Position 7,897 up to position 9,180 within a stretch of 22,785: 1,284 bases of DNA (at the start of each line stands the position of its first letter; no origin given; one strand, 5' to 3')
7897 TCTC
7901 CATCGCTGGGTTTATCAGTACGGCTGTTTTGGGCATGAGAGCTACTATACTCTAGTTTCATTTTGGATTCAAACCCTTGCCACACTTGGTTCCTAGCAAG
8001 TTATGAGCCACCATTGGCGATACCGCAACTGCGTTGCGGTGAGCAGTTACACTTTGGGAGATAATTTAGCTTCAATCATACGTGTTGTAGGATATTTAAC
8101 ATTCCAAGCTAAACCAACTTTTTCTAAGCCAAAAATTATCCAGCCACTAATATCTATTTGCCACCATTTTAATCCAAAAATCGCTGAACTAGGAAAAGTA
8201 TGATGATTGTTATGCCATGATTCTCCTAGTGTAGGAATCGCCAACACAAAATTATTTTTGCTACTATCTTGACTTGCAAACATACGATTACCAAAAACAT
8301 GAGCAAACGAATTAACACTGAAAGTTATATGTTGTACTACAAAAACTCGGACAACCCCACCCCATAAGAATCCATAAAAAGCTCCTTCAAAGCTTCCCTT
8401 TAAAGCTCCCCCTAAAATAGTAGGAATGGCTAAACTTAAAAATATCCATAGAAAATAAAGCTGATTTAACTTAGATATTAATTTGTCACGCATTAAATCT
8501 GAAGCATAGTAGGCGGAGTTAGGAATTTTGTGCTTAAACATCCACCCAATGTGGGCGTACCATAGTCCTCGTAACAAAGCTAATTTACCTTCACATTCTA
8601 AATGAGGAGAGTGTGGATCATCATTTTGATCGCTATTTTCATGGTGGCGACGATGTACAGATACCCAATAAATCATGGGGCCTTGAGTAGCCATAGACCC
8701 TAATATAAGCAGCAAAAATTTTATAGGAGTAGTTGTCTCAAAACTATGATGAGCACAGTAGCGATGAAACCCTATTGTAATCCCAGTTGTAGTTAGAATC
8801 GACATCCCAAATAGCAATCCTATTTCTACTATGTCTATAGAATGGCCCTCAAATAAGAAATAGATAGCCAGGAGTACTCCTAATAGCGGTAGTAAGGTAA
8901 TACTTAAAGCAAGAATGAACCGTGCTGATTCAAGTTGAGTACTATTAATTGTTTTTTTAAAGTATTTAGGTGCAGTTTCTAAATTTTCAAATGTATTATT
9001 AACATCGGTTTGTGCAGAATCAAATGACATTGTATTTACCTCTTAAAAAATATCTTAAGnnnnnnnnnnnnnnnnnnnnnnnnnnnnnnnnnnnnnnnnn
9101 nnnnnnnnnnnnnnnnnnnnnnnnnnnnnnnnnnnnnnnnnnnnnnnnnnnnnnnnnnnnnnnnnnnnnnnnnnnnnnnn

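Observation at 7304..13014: FAAL / carrier protein / delta-9 desaturase / N-acyltransferase-like / methyltransferase operon without any PKS or NRPS module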

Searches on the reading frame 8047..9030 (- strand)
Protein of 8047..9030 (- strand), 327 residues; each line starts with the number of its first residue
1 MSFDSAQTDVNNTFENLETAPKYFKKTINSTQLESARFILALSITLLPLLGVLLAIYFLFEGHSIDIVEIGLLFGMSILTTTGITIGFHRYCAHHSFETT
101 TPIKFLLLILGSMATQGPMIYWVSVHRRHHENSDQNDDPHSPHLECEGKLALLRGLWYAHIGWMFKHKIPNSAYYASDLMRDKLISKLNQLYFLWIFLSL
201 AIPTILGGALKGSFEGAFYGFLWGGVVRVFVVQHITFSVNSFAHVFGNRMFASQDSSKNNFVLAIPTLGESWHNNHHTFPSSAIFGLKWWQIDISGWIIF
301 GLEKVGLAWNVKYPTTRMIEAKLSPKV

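Call 4: search_protein_families(library=pfam, proteins=[window:8047-9030:-], max_evalue=0.1)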
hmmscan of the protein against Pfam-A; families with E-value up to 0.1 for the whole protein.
window:8047-9030:- (327 aa): 1 family
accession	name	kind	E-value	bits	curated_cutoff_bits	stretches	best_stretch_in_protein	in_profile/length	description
PF00487.30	FA_desaturase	-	4.9e-21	76.1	29.7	1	72-292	10-231/253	Fatty acid desaturase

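Call 5: search_protein_families(library=ncbifam, proteins=[window:8047-9030:-], max_evalue=0.1)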
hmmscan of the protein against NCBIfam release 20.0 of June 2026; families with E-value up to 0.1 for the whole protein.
window:8047-9030:- (327 aa): 1 family
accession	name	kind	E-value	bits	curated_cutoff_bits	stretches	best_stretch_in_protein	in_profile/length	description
NF049918.1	DesA_fam_desat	equivalog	5.3e-29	101.5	400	1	74-318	15-247/385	DesA family fatty acid desaturase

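Call 9: find_encoding_contigs(protein=window:8047-9030:-, flank=10000, max_places=10)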
Protein window:8047-9030:- (327 aa): 1 contig read that carries it; 1 place shown.
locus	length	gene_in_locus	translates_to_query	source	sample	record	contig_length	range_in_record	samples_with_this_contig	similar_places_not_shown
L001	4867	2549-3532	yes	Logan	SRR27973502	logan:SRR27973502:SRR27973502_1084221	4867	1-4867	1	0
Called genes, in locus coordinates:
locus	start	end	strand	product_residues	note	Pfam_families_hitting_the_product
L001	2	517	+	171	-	?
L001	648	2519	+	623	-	PF00501:AMP-binding, PF23024:AMP-dom_DIP2-like (faint), PF24919:Mug62 (weak)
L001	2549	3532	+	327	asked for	PF00487:FA_desaturase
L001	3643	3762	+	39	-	-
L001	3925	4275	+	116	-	PF23297:ACP_SdgA_C (weak), PF00550:PP-binding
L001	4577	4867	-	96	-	?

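Call 19: search_solved_structures(query=window:8047-9030:-, max_evalue=0.01)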
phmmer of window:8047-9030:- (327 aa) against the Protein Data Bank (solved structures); distinct sequences matched with E-value up to 0.01: 2.
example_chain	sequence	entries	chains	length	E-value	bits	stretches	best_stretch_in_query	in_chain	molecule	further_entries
4ymk_A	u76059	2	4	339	1.1e-26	96.8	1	73-318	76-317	Acyl-CoA desaturase 1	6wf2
4zyo_A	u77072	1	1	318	1.2e-26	96.7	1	79-321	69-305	Acyl-CoA desaturase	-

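Call 21: find_homologous_proteins(query=window:8047-9030:-, max_evalue=1e-20)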
Query window:8047-9030:- (327 aa): 2310 proteins with E <= 1e-20 among 8000 candidates; the best 120 are listed.
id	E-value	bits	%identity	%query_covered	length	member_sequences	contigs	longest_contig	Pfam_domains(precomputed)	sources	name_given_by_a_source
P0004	1.6e-221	752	100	100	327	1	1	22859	PF00487.31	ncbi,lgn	ncbi:MAG: acyl-CoA desaturase [Crinalium sp.]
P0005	3.7e-121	422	61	92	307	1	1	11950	PF00487.31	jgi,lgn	jgi:stearoyl-CoA desaturase (delta-9 desaturase)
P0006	3.7e-120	419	58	90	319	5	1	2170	PF00487.31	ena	-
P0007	6.3e-116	405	56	96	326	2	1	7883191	PF00487.31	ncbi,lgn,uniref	ncbi:acyl-CoA desaturase [Nostoc sp. C117]|uniref:acyl-CoA desaturase n=1 Tax=Nostoc sp. C117 TaxID=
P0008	8.4e-115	401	56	94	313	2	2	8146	PF00487.31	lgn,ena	-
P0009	1.5e-114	401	54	95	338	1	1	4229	PF00487.31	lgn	-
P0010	2.4e-114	400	56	97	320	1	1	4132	PF00487.31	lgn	-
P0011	6.9e-114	398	55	94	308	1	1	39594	PF00487.31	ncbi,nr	ncbi:MAG: acyl-CoA desaturase [Symploca sp. SIO1A3]|nr:acyl-CoA desaturase [Symploca sp. SIO1A3]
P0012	2.2e-112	393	55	93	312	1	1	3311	PF00487.31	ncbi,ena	-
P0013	2.5e-112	393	55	94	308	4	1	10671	PF00487.31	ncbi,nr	ncbi:MAG: acyl-CoA desaturase [Symploca sp. SIO1C2]|nr:acyl-CoA desaturase [Symploca sp. SIO1C2]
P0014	2.8e-112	393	57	91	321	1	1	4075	PF00487.31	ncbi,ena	-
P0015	4.6e-112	392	52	97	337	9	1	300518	PF00487.31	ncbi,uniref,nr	ncbi:acyl-CoA desaturase [Nostoc sp. MG11]|uniref:acyl-CoA desaturase n=1 Tax=Nostoc sp. MG11 TaxID=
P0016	1.6e-111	391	52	98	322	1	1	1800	PF00487.31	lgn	-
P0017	2.8e-111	390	52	98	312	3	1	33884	PF00487.31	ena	-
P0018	1.1e-110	388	52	98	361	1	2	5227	PF00487.31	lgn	-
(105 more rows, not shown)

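Call 41: find_encoding_contigs(protein=P0005, flank=10000, max_places=3)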
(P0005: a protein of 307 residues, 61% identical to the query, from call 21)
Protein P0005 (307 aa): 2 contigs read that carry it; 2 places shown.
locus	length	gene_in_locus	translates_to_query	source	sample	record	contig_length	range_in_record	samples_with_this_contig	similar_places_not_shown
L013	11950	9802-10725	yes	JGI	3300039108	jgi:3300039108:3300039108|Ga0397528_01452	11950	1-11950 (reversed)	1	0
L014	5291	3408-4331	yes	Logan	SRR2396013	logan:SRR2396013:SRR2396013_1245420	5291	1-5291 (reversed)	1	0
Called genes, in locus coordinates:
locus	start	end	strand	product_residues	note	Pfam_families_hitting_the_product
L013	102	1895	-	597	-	PF00078:RVT_1, PF01348:Intron_maturas2, PF21368:AI2M-like_HNH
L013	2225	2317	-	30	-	-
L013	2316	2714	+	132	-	-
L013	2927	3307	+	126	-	PF27155:Y4rL_C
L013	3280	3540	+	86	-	-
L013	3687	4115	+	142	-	-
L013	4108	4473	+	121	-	-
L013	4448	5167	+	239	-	PF01695:IstB_IS21, PF00308:Bac_DnaA, PF05496:RuvB_N (weak), PF00004:AAA (weak)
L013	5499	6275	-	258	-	PF13655:RVT_N, PF00078:RVT_1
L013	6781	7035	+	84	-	-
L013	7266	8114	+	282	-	-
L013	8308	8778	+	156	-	PF00487:FA_desaturase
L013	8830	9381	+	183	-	PF00487:FA_desaturase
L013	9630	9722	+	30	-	-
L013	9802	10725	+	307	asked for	PF00487:FA_desaturase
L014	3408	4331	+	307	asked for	PF00487:FA_desaturase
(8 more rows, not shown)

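Call 42: find_encoding_contigs(protein=P0007, flank=10000, max_places=3)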
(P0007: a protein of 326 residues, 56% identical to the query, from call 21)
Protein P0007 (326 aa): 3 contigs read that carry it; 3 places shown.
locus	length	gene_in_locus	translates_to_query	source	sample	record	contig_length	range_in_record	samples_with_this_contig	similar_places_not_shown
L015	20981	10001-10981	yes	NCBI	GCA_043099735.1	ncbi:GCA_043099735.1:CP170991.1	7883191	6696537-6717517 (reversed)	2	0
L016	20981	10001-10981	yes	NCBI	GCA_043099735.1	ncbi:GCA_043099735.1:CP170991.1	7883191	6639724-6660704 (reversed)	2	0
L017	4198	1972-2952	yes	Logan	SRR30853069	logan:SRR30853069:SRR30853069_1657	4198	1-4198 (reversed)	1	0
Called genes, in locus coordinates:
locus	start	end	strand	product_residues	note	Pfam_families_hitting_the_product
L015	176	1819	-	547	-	PF02776:TPP_enzyme_N, PF00205:TPP_enzyme_M, PF02775:TPP_enzyme_C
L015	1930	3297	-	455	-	PF00171:Aldedh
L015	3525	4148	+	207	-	PF05685:Uma2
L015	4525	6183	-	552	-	PF16697:Yop-YscD_cpl, PF00498:FHA, PF01590:GAF, PF13185:GAF_2, PF00211:Guanylate_cyc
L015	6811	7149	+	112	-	PF04756:OST3_OST6, PF00085:Thioredoxin, PF14595:Thioredoxin_9 (weak), PF00578:AhpC-TSA (weak), PF08534:Redoxin (faint), PF13098:Thioredoxin_2 (weak), PF13905:Thioredoxin_8 (faint)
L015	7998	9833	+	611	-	PF00501:AMP-binding, PF23024:AMP-dom_DIP2-like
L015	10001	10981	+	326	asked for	PF00487:FA_desaturase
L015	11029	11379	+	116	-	PF23297:ACP_SdgA_C (faint), PF00550:PP-binding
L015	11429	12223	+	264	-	PF00975:Thioesterase, PF12697:Abhydrolase_6 (weak)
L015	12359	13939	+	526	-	PF00550:PP-binding, PF00155:Aminotran_1_2, PF00266:Aminotran_5 (weak)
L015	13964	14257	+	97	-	PF00106:adh_short, PF08659:KR, PF13561:adh_short_C2 (weak)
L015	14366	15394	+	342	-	PF00355:Rieske, PF19298:KshA_C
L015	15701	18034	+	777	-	PF00501:AMP-binding, PF13193:AMP-binding_C, PF00550:PP-binding, PF00975:Thioesterase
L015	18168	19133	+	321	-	PF01609:DDE_Tnp_1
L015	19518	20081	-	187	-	PF01609:DDE_Tnp_1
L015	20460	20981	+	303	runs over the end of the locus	PF01609:DDE_Tnp_1, PF13612:DDE_Tnp_1_3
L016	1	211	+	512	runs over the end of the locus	PF00501:AMP-binding, PF13193:AMP-binding_C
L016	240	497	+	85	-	PF00550:PP-binding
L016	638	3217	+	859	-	PF00668:Condensation, PF00550:PP-binding, PF00975:Thioesterase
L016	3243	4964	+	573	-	PF01266:DAO (faint), PF01494:FAD_binding_3 (weak), PF04820:Trp_halogenase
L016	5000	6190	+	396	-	PF01494:FAD_binding_3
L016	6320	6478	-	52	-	-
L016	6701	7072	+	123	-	-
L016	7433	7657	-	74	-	-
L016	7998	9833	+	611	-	PF00501:AMP-binding, PF23024:AMP-dom_DIP2-like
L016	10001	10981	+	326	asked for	PF00487:FA_desaturase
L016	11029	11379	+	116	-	PF23297:ACP_SdgA_C (faint), PF00550:PP-binding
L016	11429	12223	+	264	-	PF00975:Thioesterase, PF12697:Abhydrolase_6 (weak)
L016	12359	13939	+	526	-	PF00550:PP-binding, PF00155:Aminotran_1_2, PF00266:Aminotran_5 (weak)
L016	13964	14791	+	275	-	PF00106:adh_short, PF01370:Epimerase (weak), PF08659:KR, PF13561:adh_short_C2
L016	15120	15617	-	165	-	PF12158:DUF3592 (weak)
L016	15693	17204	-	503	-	-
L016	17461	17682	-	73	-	PF02518:HATPase_c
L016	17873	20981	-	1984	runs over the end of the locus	PF00069:Pkinase, PF07714:PK_Tyr_Ser-Thr, PF13191:AAA_16, PF01590:GAF, PF13185:GAF_2, PF00989:PAS, PF08448:PAS_4, PF13426:PAS_9, +4 more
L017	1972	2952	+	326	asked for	PF00487:FA_desaturase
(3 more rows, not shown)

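Call 44: find_related_loci(query=A5, collection=genome_contigs, flank=10000)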
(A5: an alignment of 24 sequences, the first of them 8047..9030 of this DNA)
Query A5 (327 aa) in genome_contigs; peptide patterns used: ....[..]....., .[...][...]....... (x = any residue, [..] = any of these).
600 stretches matched a pattern (row limit reached: there are more); 597 encode a relative of the query (tblastn E <= 1e-3); the best 80 are kept; 80 distinct loci.
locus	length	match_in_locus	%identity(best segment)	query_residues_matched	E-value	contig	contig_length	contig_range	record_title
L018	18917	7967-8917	54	5-322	6e-112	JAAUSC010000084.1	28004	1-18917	MAG: Scytonema sp. RU_4_4 NODE_607_length_28004_cov_15.352620, whole genome shotgun sequence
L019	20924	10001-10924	50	10-318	2e-102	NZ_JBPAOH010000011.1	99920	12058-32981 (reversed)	Tolypothrix sp. VBCCA 56010 strain VBCCA:56010 contig00011, whole genome shotgun sequence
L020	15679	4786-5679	52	24-322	3e-101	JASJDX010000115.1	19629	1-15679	MAG: Pleurocapsa sp. MO_192.B19 MO_192.c_1101, whole genome shotgun sequence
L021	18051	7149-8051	51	25-322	3e-95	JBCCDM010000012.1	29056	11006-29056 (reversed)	MAG: Cyanobacteria bacterium P01_A01_bin.84 k141_107078_length_29056_cov_29.2665, whole genome shotgun sequence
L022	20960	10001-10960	45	5-326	7e-92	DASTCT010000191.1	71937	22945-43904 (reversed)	MAG TPA_asm: Candidatus Angelobacter sp. isolate SMAG_U800 k141_578351, whole genome shotgun sequence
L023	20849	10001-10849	49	42-325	4e-91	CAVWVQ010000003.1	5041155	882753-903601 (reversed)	MAG: uncultured Phycisphaerales bacterium isolate MFD09671.bin.2.105 genome assembly, contig: contig_12259, whole genome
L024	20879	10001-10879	44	27-316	7e-88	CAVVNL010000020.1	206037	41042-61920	MAG: uncultured Acidobacteriota bacterium isolate MFD05567.bin.2.74 genome assembly, contig: contig_714, whole genome sh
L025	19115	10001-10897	50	28-327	1e-93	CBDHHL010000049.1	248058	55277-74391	MAG: Leptolyngbyaceae cyanobacterium isolate fb62d9ca-8737-4fe0-8d85-20d69bcd7426 genome assembly, contig: contig_48, wh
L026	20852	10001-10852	47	32-315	1e-86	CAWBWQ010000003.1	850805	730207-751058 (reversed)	MAG: uncultured Phycisphaerales bacterium isolate MFD04580.bin.2.26 genome assembly, contig: contig_5791, whole genome s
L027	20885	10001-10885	46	34-326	2e-87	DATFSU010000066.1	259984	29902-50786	MAG TPA_asm: Candidatus Angelobacter sp. isolate SMAG_U9392 k141_817570, whole genome shotgun sequence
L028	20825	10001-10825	48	39-314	9e-85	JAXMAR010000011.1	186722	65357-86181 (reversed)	MAG: Gemmataceae bacterium isolate STL-PLA15 C1.191.fa-11, whole genome shotgun sequence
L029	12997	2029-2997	41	4-322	7e-85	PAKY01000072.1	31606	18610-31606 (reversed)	MAG: Phycisphaerae bacterium isolate SAT56 MHASMcontig_1575983, whole genome shotgun sequence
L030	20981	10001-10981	43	11-314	2e-84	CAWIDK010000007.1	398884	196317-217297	MAG: uncultured Gemmataceae bacterium isolate MFD01248.bin.2.72 genome assembly, contig: contig_27152, whole genome shot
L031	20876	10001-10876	45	34-322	2e-83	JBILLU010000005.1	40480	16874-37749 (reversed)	MAG: Phycisphaerales bacterium isolate ME2017-08-08_3300044911_group7_bin118 Rohwer_bin1615_scaffold_716_c1, whole genom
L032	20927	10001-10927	45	12-323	4e-82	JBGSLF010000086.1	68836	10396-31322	MAG: Gemmata sp. isolate JTS-AC2 k141_703287, whole genome shotgun sequence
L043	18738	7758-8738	41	1-322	6e-84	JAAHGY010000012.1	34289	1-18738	MAG: Cyanothece sp. SIO2G6 2G6_NODE_12, whole genome shotgun sequence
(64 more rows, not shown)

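Call 47: search_protein_families(library=pfam, proteins=[L019:12411-15527:+, L020:7743-14312:+, L021:10351-17985:+, L043:11764-16737:+, L018:14961-18917:+], max_evalue=0.00001)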
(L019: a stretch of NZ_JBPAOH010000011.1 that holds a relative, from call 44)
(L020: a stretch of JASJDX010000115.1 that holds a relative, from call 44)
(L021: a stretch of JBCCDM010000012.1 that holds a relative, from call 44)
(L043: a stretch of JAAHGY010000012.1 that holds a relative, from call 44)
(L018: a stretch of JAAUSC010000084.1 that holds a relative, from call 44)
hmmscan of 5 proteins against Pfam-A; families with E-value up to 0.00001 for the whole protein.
L019:12411-15527:+ (1038 aa): 7 families
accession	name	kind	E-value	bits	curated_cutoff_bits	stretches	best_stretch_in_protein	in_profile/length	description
PF00109.32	ketoacyl-synt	-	1.1e-102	343.4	20.8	1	4-253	1-252/252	Beta-ketoacyl synthase, N-terminal domain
PF00698.26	Acyl_transf_1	-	2.1e-63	215.1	32.7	1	534-849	2-318/319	Acyl transferase domain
PF02801.28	Ketoacyl-synt_C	-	1.4e-45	154.6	20.8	1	262-379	2-119/119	Beta-ketoacyl synthase, C-terminal domain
PF22621.2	CurL-like_PKS_C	-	5.2e-28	97.2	27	1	444-507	1-64/64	CurL-like, PKS C-terminal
PF21089.3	PKS_DH_N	-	1.3e-21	76.8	27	1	902-1005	1-103/103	Polyketide synthase dehydratase domain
PF16197.11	KAsynt_C_assoc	-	3.6e-20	72.9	33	1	382-492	2-107/111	Ketoacyl-synthetase C-terminal extension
PF22336.2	RhiE-like_linker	-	1.8e-15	57.1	27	1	448-513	2-66/67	RhiE-like, KS-MAT linker domain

L020:7743-14312:+ (2189 aa): 17 families
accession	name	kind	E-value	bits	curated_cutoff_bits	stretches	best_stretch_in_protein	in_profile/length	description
PF00109.32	ketoacyl-synt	-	6.6e-99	331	20.8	1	1-250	1-252/252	Beta-ketoacyl synthase, N-terminal domain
PF08659.16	KR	-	2.9e-71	239.5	22.6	1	1790-1967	2-180/180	KR domain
PF00698.26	Acyl_transf_1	-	6.8e-64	216.8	32.7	1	531-853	1-318/319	Acyl transferase domain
PF02801.28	Ketoacyl-synt_C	-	8.1e-46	155.3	20.8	1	259-375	2-118/119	Beta-ketoacyl synthase, C-terminal domain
PF14765.12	PS-DH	-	2e-37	128.7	23.7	1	1039-1195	5-165/166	Polyketide synthase dehydratase N-terminal domain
PF21089.3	PKS_DH_N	-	6.4e-29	100.4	27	1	907-1007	1-102/103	Polyketide synthase dehydratase domain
PF22621.2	CurL-like_PKS_C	-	1.4e-24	86.2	27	1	442-505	1-64/64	CurL-like, PKS C-terminal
PF13602.12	ADH_zinc_N_2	-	8.4e-23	82.2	27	1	1636-1772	2-134/134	Zinc-binding dehydrogenase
PF00107.32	ADH_zinc_N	-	6.1e-18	65.5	31.8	1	1604-1694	1-91/129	Zinc-binding dehydrogenase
PF00106.31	adh_short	-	6.3e-18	65.4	26.6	1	1792-1948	4-161/195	short chain dehydrogenase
PF00550.31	PP-binding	-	5e-17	62.3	20.8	1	2070-2135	3-67/67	Phosphopantetheine attachment site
PF16197.11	KAsynt_C_assoc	-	1.1e-15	58.5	33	1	379-490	2-107/111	Ketoacyl-synthetase C-terminal extension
PF13561.12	adh_short_C2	-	1.1e-15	58.4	27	1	1800-1949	8-156/236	Enoyl-(Acyl carrier protein) reductase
PF22336.2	RhiE-like_linker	-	4.5e-14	52.6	27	1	446-511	2-66/67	RhiE-like, KS-MAT linker domain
PF08240.17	ADH_N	-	9.1e-12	45.6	23.5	1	1473-1563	2-104/104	Alcohol dehydrogenase GroES-like domain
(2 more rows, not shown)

L021:10351-17985:+ (2544 aa): 23 families
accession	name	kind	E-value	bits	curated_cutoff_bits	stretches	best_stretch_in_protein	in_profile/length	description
PF00109.32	ketoacyl-synt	-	1.3e-90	303.8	20.8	1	3-245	1-252/252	Beta-ketoacyl synthase, N-terminal domain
PF08659.16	KR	-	1.6e-65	220.8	22.6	1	2156-2333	1-179/180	KR domain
PF00698.26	Acyl_transf_1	-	1.6e-59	202.4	32.7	1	534-852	2-317/319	Acyl transferase domain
PF02801.28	Ketoacyl-synt_C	-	1.9e-45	154.1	20.8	1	254-370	2-118/119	Beta-ketoacyl synthase, C-terminal domain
PF14765.12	PS-DH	-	6e-38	130.4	23.7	1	1033-1183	6-161/166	Polyketide synthase dehydratase N-terminal domain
PF22621.2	CurL-like_PKS_C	-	1.1e-25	89.8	27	1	443-506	1-64/64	CurL-like, PKS C-terminal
PF08242.18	Methyltransf_12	-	3.7e-24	85.7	30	1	1414-1514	1-98/98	Methyltransferase domain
PF21089.3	PKS_DH_N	-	1.3e-23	83.4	27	1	901-1002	1-103/103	Polyketide synthase dehydratase domain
PF13602.12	ADH_zinc_N_2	-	3.1e-22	80.4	27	1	1997-2135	1-134/134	Zinc-binding dehydrogenase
PF00107.32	ADH_zinc_N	-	6.3e-19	68.6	31.8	1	1966-2054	1-90/129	Zinc-binding dehydrogenase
PF16197.11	KAsynt_C_assoc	-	6.9e-17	62.3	33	1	374-491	2-107/111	Ketoacyl-synthetase C-terminal extension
PF13489.12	Methyltransf_23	-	1.2e-12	48.3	27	1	1396-1567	11-161/164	Methyltransferase domain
PF08241.18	Methyltransf_11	-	2.9e-12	47.5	21.2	1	1414-1516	1-95/95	Methyltransferase domain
PF00550.31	PP-binding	-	4e-12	46.7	20.8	1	2443-2506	2-65/67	Phosphopantetheine attachment site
PF00106.31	adh_short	-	4.7e-12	46.2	26.6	1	2158-2315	3-161/195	short chain dehydrogenase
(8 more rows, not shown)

L043:11764-16737:+ (1657 aa): 9 families
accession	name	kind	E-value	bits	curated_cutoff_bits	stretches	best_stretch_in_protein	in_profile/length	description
PF00109.32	ketoacyl-synt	-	2.9e-80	270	20.8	1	14-262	2-252/252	Beta-ketoacyl synthase, N-terminal domain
PF02801.28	Ketoacyl-synt_C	-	3.4e-32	111.4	20.8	1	271-394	2-118/119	Beta-ketoacyl synthase, C-terminal domain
PF00441.29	Acyl-CoA_dh_1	-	6.6e-30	104.7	22.4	1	1133-1282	1-149/150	Acyl-CoA dehydrogenase, C-terminal domain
PF22621.2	CurL-like_PKS_C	-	3.1e-23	82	27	1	474-537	1-64/64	CurL-like, PKS C-terminal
PF02770.24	Acyl-CoA_dh_M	-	1.5e-21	76.8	33.3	1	1024-1120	1-96/97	Acyl-CoA dehydrogenase, middle domain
PF02771.21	Acyl-CoA_dh_N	-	2.5e-16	60.5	22.9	1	926-1019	17-112/113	Acyl-CoA dehydrogenase, N-terminal domain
PF16197.11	KAsynt_C_assoc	-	6.2e-16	59.2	33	1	398-526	2-111/111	Ketoacyl-synthetase C-terminal extension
PF00550.31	PP-binding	-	1.4e-12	48.1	20.8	1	1523-1588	2-67/67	Phosphopantetheine attachment site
PF22336.2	RhiE-like_linker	-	2.8e-11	43.7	27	1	478-543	2-66/67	RhiE-like, KS-MAT linker domain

L018:14961-18917:+ (1319 aa): 5 families
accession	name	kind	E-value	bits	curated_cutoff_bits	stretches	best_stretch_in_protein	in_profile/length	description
PF00668.25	Condensation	-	8.1e-165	549.4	30.6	2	61-515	4-456/456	Condensation domain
PF00501.34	AMP-binding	-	2.6e-90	303.4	29.9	1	535-875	1-384/384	AMP-binding enzyme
PF00550.31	PP-binding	-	3.1e-14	53.4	20.8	1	1038-1096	3-63/67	Phosphopantetheine attachment site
PF13193.12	AMP-binding_C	-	1.3e-13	52.1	24.5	1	934-1008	1-76/76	AMP-binding enzyme C-terminal domain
PF18563.6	TubC_N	-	1.3e-08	35.2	26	1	4-54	2-52/52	TubC N-terminal docking domain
